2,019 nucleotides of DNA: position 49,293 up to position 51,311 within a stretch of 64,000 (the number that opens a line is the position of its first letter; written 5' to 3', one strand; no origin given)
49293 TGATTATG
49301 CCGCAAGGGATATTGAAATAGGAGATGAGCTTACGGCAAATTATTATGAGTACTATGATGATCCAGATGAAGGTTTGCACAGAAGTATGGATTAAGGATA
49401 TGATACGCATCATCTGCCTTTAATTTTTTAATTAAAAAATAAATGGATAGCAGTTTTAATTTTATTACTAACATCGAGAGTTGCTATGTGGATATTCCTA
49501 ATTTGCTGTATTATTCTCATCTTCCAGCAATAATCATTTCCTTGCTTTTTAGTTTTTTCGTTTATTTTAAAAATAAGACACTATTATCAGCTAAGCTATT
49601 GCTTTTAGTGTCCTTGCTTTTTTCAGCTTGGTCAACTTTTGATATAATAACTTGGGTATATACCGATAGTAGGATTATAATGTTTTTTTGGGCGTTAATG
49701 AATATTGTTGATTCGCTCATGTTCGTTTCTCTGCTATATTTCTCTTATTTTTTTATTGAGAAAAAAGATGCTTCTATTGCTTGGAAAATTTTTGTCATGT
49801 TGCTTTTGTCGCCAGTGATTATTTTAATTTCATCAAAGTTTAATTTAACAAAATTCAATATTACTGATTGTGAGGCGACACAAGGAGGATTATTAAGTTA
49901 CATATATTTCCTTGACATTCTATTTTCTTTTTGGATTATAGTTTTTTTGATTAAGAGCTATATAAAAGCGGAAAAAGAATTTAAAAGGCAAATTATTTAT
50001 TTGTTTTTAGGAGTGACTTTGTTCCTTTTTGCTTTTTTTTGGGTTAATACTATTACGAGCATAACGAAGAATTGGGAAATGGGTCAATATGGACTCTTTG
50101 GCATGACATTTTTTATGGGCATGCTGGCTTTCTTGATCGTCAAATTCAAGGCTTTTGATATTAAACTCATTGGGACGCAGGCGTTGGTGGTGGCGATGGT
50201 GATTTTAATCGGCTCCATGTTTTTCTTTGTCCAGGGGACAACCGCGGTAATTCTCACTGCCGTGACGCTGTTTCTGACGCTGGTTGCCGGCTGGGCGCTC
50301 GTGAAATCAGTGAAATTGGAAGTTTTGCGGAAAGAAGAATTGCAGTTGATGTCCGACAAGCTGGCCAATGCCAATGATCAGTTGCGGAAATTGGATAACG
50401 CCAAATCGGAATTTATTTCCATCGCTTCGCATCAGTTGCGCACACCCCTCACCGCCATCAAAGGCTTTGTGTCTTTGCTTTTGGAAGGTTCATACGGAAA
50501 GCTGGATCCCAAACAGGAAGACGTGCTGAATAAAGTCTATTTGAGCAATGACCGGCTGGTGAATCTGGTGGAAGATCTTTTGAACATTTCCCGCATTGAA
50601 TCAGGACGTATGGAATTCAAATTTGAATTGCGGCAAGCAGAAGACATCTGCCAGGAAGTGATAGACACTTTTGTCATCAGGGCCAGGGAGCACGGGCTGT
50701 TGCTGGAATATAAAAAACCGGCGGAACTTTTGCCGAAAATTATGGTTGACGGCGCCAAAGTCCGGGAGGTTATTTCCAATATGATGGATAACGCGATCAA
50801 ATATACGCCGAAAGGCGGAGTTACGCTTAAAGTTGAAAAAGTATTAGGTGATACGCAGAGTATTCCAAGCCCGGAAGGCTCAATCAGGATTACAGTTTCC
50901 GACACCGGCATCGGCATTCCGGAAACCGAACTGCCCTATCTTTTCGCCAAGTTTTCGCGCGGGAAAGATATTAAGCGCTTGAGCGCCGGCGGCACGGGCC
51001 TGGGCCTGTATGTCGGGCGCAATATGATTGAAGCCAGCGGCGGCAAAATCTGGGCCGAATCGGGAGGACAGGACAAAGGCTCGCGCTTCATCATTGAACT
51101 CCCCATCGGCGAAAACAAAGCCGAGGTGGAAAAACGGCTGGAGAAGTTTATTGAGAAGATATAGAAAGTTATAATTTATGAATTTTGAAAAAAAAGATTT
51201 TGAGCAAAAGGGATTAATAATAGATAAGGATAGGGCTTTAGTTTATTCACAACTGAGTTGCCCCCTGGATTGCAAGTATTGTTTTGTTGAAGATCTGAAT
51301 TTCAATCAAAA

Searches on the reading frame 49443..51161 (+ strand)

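Call 10: search_protein_families(library=pfam, proteins=[window:49443-51161:+], max_evalue=0.0001)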
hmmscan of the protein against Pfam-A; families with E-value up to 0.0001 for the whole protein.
window:49443-51161:+ (573 aa): 3 families
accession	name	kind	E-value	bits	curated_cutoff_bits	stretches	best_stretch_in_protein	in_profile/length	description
PF02518.31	HATPase_c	-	1.9e-24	86.7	26.4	1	437-555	3-109/111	Histidine kinase-, DNA gyrase B-, and HSP90-like ATPase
PF00512.31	HisKA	-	1.4e-20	73.6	26.9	1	320-388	1-66/66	His Kinase A (phospho-acceptor) domain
PF16927.11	HisKA_7TM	-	3.6e-06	27.4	28.6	1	29-240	5-222/224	N-terminal 7TM region of histidine kinase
